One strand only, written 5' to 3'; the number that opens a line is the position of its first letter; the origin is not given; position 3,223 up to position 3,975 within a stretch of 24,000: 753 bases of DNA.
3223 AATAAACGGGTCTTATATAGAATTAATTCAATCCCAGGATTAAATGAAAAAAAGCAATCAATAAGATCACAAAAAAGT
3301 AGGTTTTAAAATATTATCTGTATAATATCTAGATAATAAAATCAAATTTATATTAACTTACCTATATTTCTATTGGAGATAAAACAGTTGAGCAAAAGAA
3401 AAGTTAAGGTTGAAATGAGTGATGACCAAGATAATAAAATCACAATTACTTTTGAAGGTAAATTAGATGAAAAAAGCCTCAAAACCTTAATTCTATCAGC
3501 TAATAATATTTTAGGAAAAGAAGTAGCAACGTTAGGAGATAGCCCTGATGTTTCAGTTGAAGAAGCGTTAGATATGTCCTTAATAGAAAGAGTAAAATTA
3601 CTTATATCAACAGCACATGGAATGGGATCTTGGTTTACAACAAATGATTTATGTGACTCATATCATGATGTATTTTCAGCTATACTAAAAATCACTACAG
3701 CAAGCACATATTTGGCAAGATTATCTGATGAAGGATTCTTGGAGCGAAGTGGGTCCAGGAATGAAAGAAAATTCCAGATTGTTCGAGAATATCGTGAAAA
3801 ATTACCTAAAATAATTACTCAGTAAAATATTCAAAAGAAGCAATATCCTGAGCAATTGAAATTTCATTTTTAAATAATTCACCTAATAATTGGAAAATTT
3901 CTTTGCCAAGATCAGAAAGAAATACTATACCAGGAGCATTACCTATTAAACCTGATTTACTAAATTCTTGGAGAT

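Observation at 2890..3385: Candidate replication origin: four ORB-like boxes in alternating orientation around two AT-rich spacers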

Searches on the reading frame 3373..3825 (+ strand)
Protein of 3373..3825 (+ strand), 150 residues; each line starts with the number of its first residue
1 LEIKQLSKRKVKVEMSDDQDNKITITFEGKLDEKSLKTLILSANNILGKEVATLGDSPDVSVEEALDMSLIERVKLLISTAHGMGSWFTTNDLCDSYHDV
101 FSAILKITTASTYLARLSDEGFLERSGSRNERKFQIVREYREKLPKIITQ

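Call 6: search_protein_families(library=pfam, proteins=[window:3373-3825:+], max_evalue=0.01)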
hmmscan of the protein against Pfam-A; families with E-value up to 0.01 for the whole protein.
window:3373-3825:+ (150 aa): 0 families

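Call 14: find_homologous_proteins(query=window:3373-3825:+)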
Query window:3373-3825:+ (150 aa): 43 proteins with E <= 0.001 among 80 candidates.
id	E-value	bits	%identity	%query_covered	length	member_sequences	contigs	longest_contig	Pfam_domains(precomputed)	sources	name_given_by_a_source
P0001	4.1e-86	303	99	97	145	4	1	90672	-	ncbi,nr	ncbi:MAG TPA: hypothetical protein VMZ29_06260 [Candidatus Bathyarchaeia archaeon]|nr:hypothetical p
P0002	2.9e-67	242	82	91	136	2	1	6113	-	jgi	-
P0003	6.1e-65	235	77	97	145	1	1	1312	-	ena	-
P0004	2.4e-64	233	74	97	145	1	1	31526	-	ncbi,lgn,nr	ncbi:MAG: hypothetical protein FK734_14745 [Asgard group archaeon]|nr:hypothetical protein [Asgard g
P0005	1.0e-63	231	76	97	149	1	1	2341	-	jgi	jgi:hypothetical protein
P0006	4.0e-63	229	74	97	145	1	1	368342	-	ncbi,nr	ncbi:MAG: hypothetical protein EAX90_01010 [Candidatus Heimdallarchaeota archaeon]|nr:hypothetical p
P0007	5.1e-63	229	74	97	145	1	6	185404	-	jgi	-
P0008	7.6e-63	228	74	97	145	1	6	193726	-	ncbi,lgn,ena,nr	ncbi:MAG TPA: hypothetical protein VMX55_15150 [candidate division Zixibacteria bacterium]|nr:hypoth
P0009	2.1e-62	227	74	97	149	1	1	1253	-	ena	-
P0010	3.5e-62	226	73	97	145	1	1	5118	-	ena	-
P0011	4.9e-62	226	72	97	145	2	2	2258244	-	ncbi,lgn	-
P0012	5.7e-62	225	73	97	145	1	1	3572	-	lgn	-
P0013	8.1e-62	225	74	97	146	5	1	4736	-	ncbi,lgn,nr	ncbi:MAG: hypothetical protein FK731_13715 [Asgard group archaeon]|nr:hypothetical protein [Asgard g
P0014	1.4e-61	224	70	100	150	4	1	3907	-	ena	-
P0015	1.7e-61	224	72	97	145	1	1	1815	-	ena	-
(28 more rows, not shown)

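Call 16: find_related_loci(query=A1, collection=genome_contigs, flank=10000)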
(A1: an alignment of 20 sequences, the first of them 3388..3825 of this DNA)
Query A1 (145 aa) in genome_contigs; peptide patterns used: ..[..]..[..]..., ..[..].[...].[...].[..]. (x = any residue, [..] = any of these).
42 stretches matched a pattern; 8 encode a relative of the query (tblastn E <= 1e-3); 8 distinct loci.
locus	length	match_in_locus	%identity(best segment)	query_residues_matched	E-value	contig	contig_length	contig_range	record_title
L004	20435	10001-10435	72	1-145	3e-71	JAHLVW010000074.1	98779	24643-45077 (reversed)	MAG: Candidatus Heimdallarchaeota archaeon isolate 12F4_9 k141_52146, whole genome shotgun sequence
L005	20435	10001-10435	72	1-145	1e-70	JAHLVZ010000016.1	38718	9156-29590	MAG: Candidatus Heimdallarchaeota archaeon isolate 12R2_15 NODE_277_length_38718_cov_17.362543, whole genome shotgun seq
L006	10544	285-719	68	1-145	5e-67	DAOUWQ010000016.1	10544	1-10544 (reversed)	MAG TPA_asm: Candidatus Heimdallarchaeota archaeon isolate CSMAG_879 CSMAG_879_k127_1829248_length_10544_cov_15.0000, wh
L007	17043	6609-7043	67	1-145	7e-66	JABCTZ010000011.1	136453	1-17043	MAG: Candidatus Heimdallarchaeota archaeon isolate HM7_B34 k127_188953, whole genome shotgun sequence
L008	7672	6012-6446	68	1-145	1e-64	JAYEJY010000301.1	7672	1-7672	MAG: Promethearchaeati archaeon isolate MAG151 MAG151_301, whole genome shotgun sequence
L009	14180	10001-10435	70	1-145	2e-69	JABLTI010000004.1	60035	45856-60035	MAG: Promethearchaeati archaeon isolate HMA_bin2.83 metabat2_83_fa_scaffold_252, whole genome shotgun sequence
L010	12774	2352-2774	30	4-132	8e-13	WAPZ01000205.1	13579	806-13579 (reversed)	MAG: Candidatus Heimdallarchaeota archaeon isolate S146_22 k151_29141, whole genome shotgun sequence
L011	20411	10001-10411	31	5-136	3e-14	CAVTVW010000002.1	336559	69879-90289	MAG: uncultured Methanocellaceae archaeon isolate MFD09286.bin.2.135 genome assembly, contig: contig_21424, whole genome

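Call 28: search_solved_structures(query=A1, max_evalue=10, show_alignments=3)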
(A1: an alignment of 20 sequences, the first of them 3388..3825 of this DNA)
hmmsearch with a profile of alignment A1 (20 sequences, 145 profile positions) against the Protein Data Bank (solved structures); distinct sequences matched with E-value up to 10: 27.
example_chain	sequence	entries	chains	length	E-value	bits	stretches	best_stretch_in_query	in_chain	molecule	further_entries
4v7e_BB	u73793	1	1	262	0.017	18.4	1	80-143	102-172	40S ribosomal protein S1E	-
8ip8_bb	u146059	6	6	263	0.019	18.2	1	80-143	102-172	40S ribosomal protein eS1 | 40S ribosomal protein S3a | Small ribosomal subunit protein eS1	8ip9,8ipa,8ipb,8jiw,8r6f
6zvj_p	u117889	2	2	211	0.023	17.9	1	84-144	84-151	40S ribosomal protein S3a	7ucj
6xa1_SB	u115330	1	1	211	0.023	17.9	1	84-144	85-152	40S ribosomal protein S3a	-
9y49_AB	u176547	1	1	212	0.024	17.9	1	84-144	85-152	40S ribosomal protein S3a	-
6gz3_BB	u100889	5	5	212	0.024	17.9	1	84-144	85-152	40S ribosomal protein S3a | ribosomal protein eS1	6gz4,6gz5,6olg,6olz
11hg_AS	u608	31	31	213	0.024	17.9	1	84-144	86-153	40S ribosomal protein S3a | eS1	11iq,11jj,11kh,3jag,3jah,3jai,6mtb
6ole_SB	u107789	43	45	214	0.024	17.9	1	84-144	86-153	40S ribosomal protein S3a | Small ribosomal subunit protein eS1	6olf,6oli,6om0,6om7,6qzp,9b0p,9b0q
9y4g_AB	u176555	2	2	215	0.025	17.9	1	84-144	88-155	40S ribosomal protein S3a | Small ribosomal subunit protein eS1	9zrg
9y42_BB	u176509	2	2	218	0.026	17.8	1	84-144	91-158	40S ribosomal protein S3a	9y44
8g5z_SB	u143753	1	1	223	0.027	17.7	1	84-144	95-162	40S ribosomal protein S3a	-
5oql_l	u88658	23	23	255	0.029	17.6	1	80-143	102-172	40S ribosomal protein S1 | Small ribosomal subunit protein eS1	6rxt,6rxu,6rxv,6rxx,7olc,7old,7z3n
3jaj_SB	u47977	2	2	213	0.03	17.6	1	84-144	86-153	Ribosomal protein eS1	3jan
9bdp_AS25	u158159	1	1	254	0.039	17.2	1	84-144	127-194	40S ribosomal protein S25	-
7oya_B2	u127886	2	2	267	0.04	17.2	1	84-144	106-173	40S ribosomal protein S3a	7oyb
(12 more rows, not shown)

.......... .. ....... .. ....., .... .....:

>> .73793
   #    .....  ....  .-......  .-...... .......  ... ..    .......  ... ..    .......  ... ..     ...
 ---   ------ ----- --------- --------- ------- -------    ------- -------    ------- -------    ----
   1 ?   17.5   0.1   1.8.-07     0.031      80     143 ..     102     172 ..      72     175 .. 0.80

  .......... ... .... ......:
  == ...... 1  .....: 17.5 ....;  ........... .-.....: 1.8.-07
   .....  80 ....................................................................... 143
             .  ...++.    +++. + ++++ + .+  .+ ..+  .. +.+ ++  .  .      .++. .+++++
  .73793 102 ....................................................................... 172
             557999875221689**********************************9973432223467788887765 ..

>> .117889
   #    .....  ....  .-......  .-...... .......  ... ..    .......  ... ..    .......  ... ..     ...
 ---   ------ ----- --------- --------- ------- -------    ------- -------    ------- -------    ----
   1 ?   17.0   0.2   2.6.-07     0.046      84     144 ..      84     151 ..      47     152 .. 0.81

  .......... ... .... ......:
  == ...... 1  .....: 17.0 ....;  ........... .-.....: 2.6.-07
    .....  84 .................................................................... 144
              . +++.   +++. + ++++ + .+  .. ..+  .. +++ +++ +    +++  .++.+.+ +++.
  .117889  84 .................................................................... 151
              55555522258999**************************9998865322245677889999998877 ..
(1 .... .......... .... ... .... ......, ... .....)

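Call 29: predict_structure(alignment_id=A1)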
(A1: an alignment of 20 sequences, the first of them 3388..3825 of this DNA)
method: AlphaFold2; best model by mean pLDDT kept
length: 145 residues; sequences in the alignment: 20
mean_pLDDT: 77.5   pTM: 0.58
mean pLDDT of the five models: 77.5, 77.0, 72.4, 71.5, 54.5
residues with pLDDT >= 90: 31; 70-90: 65; 50-70: 43; < 50: 6
segments of 3 or more residues with pLDDT < 50: 45-48
pLDDT, mean of each block of 10 residues (from residue 1): 61 67 67 66 52 77 87 83 92 90 92 88 85 79 70
secondary structure, 60 per line:
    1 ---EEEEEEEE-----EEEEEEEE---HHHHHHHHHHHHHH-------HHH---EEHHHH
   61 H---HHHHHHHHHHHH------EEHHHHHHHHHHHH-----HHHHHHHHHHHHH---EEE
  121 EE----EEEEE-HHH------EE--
elements in order: E4-11 E17-24 H28-41 H57-61 H65-76 H85-96 H102-114 E118-122 E127-131

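Call 35: fold_search(model_id=the predicted structure, library=pdb)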
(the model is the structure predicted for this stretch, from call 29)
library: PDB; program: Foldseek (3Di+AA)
matches with E <= 10: 960; with E <= 0.001: 0
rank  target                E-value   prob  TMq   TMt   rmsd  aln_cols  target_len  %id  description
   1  6qfd_B                3.6e-03  1.00  0.44  0.53   4.7        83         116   12  The complex structure of hsRosR-S4 (vng0258/RosR-S4) (released 2019-07-10)
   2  6qfd_A                7.4e-03  1.00  0.43  0.52   3.7        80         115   14  The complex structure of hsRosR-S4 (vng0258/RosR-S4) (released 2019-07-10)
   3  6uvu_B                8.4e-03  1.00  0.34  0.43   5.0        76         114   24  Crystal structure of the AntR antimony-specific transcriptional repressor (released 2020-11-04)
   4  6qfd_C                8.9e-03  1.00  0.41  0.52   3.6        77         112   13  The complex structure of hsRosR-S4 (vng0258/RosR-S4) (released 2019-07-10)
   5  6qh0_D                9.5e-03  1.00  0.42  0.52   4.7        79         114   13  The complex structure of hsRosR-S5 (VNG0258H/RosR-S5) (released 2019-07-10)
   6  3cuo_D                1.0e-02  1.00  0.38  0.54   6.9       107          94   17  Crystal structure of the predicted DNA-binding transcriptional regulator from E. coli (released 2008-06-17)
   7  6ez1_A                1.1e-02  1.00  0.42  0.53   3.6        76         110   14  Structure of h. salinarum RosR (vng0258) grown from NaBr (released 2018-08-22)
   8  8ylg_A                1.1e-02  0.98  0.36  0.33  14.6       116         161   16  Crystal structure of Burkholderia thailandensis MftR in complex with operator DNA (released 2024-11-13)
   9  7l1i                  1.1e-02  0.96  0.33  0.29  14.6       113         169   18  Crystal structure of the MarR family transcriptional regulator from Acineotobacter baumannii bound to Indole 3 acetic ac (released 2022-02-09)
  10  6qua_D                1.2e-02  1.00  0.41  0.51   4.7        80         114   11  The complex structure of hsRosR-SG (vng0258/RosR-SG) (released 2019-07-10)
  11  1xma_B                1.2e-02  1.00  0.39  0.52   3.5        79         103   19  Structure of a transcriptional regulator from Clostridium thermocellum Cth-833 (released 2004-12-14)
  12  6qh0_C                1.4e-02  1.00  0.41  0.53   3.4        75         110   12  The complex structure of hsRosR-S5 (VNG0258H/RosR-S5) (released 2019-07-10)
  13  6uvu_A                1.4e-02  1.00  0.37  0.47   4.9        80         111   22  Crystal structure of the AntR antimony-specific transcriptional repressor (released 2020-11-04)
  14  6qua_C                1.6e-02  1.00  0.41  0.52   3.8        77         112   13  The complex structure of hsRosR-SG (vng0258/RosR-SG) (released 2019-07-10)
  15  1sd7_B                1.6e-02  1.00  0.36  0.43   3.7        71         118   17  Crystal Structure of a SeMet derivative of MecI at 2.65 A (released 2004-02-24)
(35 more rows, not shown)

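Call 41: search_protein_families(library=pfam, proteins=[L011:5074-6855:+, L011:6957-8216:+, L011:8245-9249:+, L011:9950-10459:+, L011:10901-11758:-, L011:12416-14629:-, L010:100-1122:+, L010:2867-3808:-, L010:2349-2828:+], max_evalue=0.01)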
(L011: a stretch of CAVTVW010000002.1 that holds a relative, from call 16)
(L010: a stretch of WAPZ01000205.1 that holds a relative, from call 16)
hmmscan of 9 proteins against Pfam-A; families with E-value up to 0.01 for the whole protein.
L011:5074-6855:+ (593 aa): 5 families
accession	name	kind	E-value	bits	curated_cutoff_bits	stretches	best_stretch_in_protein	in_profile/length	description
PF02518.31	HATPase_c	-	2.1e-24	86.6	26.4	1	473-584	4-109/111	Histidine kinase-, DNA gyrase B-, and HSP90-like ATPase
PF00672.30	HAMP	-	5.7e-15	55.8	25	1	301-351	2-52/53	HAMP domain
PF02743.24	dCache_1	-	9.4e-13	48.7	45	1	47-266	13-240/240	Cache domain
PF13581.12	HATPase_c_2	-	1.8e-05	25.2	27.4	1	482-558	39-112/127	Histidine kinase-like ATPase domain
PF14501.12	HATPase_c_5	-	0.0039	17.5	22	0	477-564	8-88/102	GHKL domain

L011:6957-8216:+ (419 aa): 5 families
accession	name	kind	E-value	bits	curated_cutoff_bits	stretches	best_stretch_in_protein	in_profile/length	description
PF02518.31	HATPase_c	-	1.8e-10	41.6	26.4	1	296-358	5-63/111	Histidine kinase-, DNA gyrase B-, and HSP90-like ATPase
PF13426.13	PAS_9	-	2.1e-09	38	27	1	27-132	6-103/103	PAS domain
PF13188.13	PAS_8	-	0.0015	18.8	21.8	1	29-65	17-53/65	PAS domain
PF00989.32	PAS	-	0.0018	18.7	22.6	1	23-81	11-72/113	PAS fold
PF08448.16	PAS_4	-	0.0025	18.5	23.1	0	27-133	9-108/110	PAS fold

L011:8245-9249:+ (334 aa): 3 families
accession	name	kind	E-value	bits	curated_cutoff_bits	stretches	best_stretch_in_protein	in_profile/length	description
PF07085.17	DRTGG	-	4.5e-30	104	25.2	1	196-301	1-104/105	DRTGG domain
PF13500.12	AAA_26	-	3.9e-18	66.5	27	1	3-190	2-195/198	AAA domain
PF02603.21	Hpr_kinase_N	-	2.6e-05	24.7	24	1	246-301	68-123/125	HPr Serine kinase N terminus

L011:9950-10459:+ (169 aa): 0 families

L011:10901-11758:- (285 aa): 1 family
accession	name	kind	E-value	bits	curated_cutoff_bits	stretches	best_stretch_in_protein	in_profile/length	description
PF00300.27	His_Phos_1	-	0.00019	21.6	21.7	1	59-245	1-160/194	Histidine phosphatase superfamily (branch 1)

L011:12416-14629:- (737 aa): 9 families
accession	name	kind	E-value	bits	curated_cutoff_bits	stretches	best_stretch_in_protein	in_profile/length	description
PF13426.13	PAS_9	-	6.9e-51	171.3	27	4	145-247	2-103/103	PAS domain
PF00989.32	PAS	-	1.1e-48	164.4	22.6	4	135-244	2-112/113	PAS fold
PF08448.16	PAS_4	-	3.6e-36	124.2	23.1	4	140-249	1-109/110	PAS fold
PF08447.18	PAS_3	-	3.2e-26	91.8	25.6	3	284-358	2-79/89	PAS fold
PF13188.13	PAS_8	-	9.3e-24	82.9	21.8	4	261-313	2-53/65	PAS domain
PF02518.31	HATPase_c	-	1e-22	81.1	26.4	1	622-736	4-110/111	Histidine kinase-, DNA gyrase B-, and HSP90-like ATPase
PF13581.12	HATPase_c_2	-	0.00012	22.5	27.4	1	626-709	38-112/127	Histidine kinase-like ATPase domain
PF14598.12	PAS_11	-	0.0011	19.4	25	0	277-350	8-80/109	PAS domain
PF13596.12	PAS_10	-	0.0066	17.5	22.1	0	156-246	21-106/106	PAS domain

L010:100-1122:+ (340 aa): 0 families

L010:2867-3808:- (313 aa): 1 family
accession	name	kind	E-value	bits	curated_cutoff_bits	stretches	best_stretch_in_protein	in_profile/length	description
PF01940.21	DUF92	-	3.7e-66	223.5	27.5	1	33-294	5-247/251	Integral membrane protein DUF92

L010:2349-2828:+ (159 aa): 2 families
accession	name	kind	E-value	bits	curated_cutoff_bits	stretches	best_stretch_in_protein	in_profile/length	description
PF03965.22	Penicillinase_R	-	0.00012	22.8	22.6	1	85-141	10-64/115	Penicillinase repressor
PF13412.12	HTH_24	-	0.0047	16.9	21.9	0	110-129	29-48/48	Winged helix-turn-helix DNA-binding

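Call 53: search_protein_families(library=ncbifam, alignment_id=A3, max_evalue=0.01)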
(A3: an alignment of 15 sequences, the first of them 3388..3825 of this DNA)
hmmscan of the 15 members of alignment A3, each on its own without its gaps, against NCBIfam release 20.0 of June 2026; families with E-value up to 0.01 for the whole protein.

A. member 1, window:3388-3825:+ (145 aa): 0 families

B. families by the number of members that match (of 15 scanned): 6 families
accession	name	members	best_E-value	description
TIGR02698.1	CopY_TcrY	3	5.4e-06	CopY/TcrY family copper transport repressor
NF038232.1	STM3845_fam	1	0.0001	retron St85 family effector protein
NF053610.1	Sso10a_fam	1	0.00064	Sso10a family chromatin protein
NF053660.1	ORF80_fam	1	0.0039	ORF80 family leucine zipper DNA-binding protein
NF033788.1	HTH_metalloreg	1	0.0098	metalloregulator ArsR/SmtB family transcription factor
NF033789.1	repress_SdpR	1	0.0098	autorepressor SdpR family transcription factor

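Call 55: find_homologous_proteins(query=A3, max_evalue=0.001)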
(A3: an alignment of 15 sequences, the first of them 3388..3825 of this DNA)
Query A3 (15 sequences) (145 aa, profile of the alignment): 498 proteins with E <= 0.001 among 2449 candidates; the best 120 are listed.
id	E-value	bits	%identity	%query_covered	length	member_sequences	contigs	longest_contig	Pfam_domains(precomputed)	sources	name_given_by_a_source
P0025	1.3e-49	186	68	100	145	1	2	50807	-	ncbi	ncbi:MAG: hypothetical protein ACTSQK_05835 [Candidatus Heimdallarchaeota archaeon]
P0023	1.0e-48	183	68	100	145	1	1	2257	-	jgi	-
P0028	2.4e-48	182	68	100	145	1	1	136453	-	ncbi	-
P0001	4.9e-48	181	100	100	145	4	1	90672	-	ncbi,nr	ncbi:MAG TPA: hypothetical protein VMZ29_06260 [Candidatus Bathyarchaeia archaeon]|nr:hypothetical p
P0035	6.3e-48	180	68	100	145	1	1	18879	-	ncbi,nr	ncbi:MAG: hypothetical protein GF308_16140 [Candidatus Heimdallarchaeota archaeon]|nr:hypothetical p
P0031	9.8e-48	180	68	100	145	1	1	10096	-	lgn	-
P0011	1.7e-47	179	73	100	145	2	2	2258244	-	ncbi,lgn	-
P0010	2.0e-47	179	74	100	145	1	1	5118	-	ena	-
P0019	2.1e-47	179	72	100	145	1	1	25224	-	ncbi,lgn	ncbi:MAG: hypothetical protein ACFFDW_01290 [Candidatus Thorarchaeota archaeon]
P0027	3.4e-47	178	69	100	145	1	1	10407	-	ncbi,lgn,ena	-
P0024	2.9e-46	175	68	100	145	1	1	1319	-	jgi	-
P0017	4.0e-46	174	72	100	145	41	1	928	-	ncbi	-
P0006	5.3e-46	174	74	100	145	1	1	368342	-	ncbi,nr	ncbi:MAG: hypothetical protein EAX90_01010 [Candidatus Heimdallarchaeota archaeon]|nr:hypothetical p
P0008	7.2e-46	174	74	100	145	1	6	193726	-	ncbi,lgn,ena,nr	ncbi:MAG TPA: hypothetical protein VMX55_15150 [candidate division Zixibacteria bacterium]|nr:hypoth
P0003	1.0e-45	173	78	100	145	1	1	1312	-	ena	-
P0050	3.0e-38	149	29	83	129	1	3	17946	PF03965.23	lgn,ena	-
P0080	3.1e-34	136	35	90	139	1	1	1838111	-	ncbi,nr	ncbi:MAG: hypothetical protein JSV05_08145 [Candidatus Bathyarchaeota archaeon]|nr:MAG: hypothetical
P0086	9.9e-34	134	27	99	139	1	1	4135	-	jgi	-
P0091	2.5e-33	133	23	98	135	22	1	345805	-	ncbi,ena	-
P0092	2.5e-33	133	34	90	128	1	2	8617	-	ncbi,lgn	ncbi:MAG: hypothetical protein QXX95_07205 [Nitrososphaerales archaeon]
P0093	3.1e-33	133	31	92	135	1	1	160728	-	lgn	-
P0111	3.8e-32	129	25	91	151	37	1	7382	-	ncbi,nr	ncbi:MAG: hypothetical protein M3M89_06485 [Thermoproteota archaeon]|nr:hypothetical protein [Thermo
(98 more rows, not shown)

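Call 56: find_encoding_contigs(protein=P0080, flank=5000, max_places=2)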
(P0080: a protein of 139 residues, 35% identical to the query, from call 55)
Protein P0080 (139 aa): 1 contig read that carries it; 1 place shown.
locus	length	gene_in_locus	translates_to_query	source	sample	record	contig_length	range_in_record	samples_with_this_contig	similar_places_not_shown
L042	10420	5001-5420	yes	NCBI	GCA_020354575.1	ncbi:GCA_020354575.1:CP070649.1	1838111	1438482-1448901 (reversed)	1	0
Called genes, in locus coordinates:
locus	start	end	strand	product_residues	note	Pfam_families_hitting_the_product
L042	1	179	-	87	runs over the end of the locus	PF05129:Zn_ribbon_Elf1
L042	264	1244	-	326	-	PF01895:PhoU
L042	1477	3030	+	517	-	PF00149:Metallophos, PF04042:DNA_pol_E_B, PF12850:Metallophos_2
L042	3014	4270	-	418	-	PF01637:ATPase_2, PF13191:AAA_16, PF00004:AAA, PF13401:AAA_22, PF22703:Cdc6_lid, PF09079:WHD_Cdc6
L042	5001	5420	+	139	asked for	-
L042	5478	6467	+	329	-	PF09376:NurA (faint)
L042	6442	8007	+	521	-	PF01935:DUF87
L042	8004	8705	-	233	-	PF01047:MarR (weak)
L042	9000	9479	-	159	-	-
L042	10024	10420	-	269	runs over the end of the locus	PF02540:NAD_synthase, PF03054:tRNA_Me_trans (faint)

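Call 57: find_encoding_contigs(protein=P0091, flank=5000, max_places=2)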
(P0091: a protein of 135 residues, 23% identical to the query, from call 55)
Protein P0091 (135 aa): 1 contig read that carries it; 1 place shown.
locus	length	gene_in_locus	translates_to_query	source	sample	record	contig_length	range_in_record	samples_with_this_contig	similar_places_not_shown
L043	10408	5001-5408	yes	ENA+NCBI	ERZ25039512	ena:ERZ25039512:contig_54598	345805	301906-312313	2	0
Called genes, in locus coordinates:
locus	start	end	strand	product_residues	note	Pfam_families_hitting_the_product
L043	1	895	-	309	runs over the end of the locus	PF01895:PhoU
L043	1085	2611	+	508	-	PF00149:Metallophos, PF04042:DNA_pol_E_B, PF12850:Metallophos_2 (weak)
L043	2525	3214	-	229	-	PF01949:Endo_dU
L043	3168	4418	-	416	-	PF05621:TniB (weak), PF13191:AAA_16, PF00004:AAA (weak), PF13401:AAA_22, PF22606:Cdc6-ORC-like_ATPase_lid, PF22703:Cdc6_lid, PF09079:WHD_Cdc6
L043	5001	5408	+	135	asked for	-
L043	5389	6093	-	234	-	-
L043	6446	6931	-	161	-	-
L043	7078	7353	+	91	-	PF05129:Zn_ribbon_Elf1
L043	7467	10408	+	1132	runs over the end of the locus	PF03833:PolC_DP2_N, PF24844:PolC_DP2_central, PF24846:PolC_DP2_cat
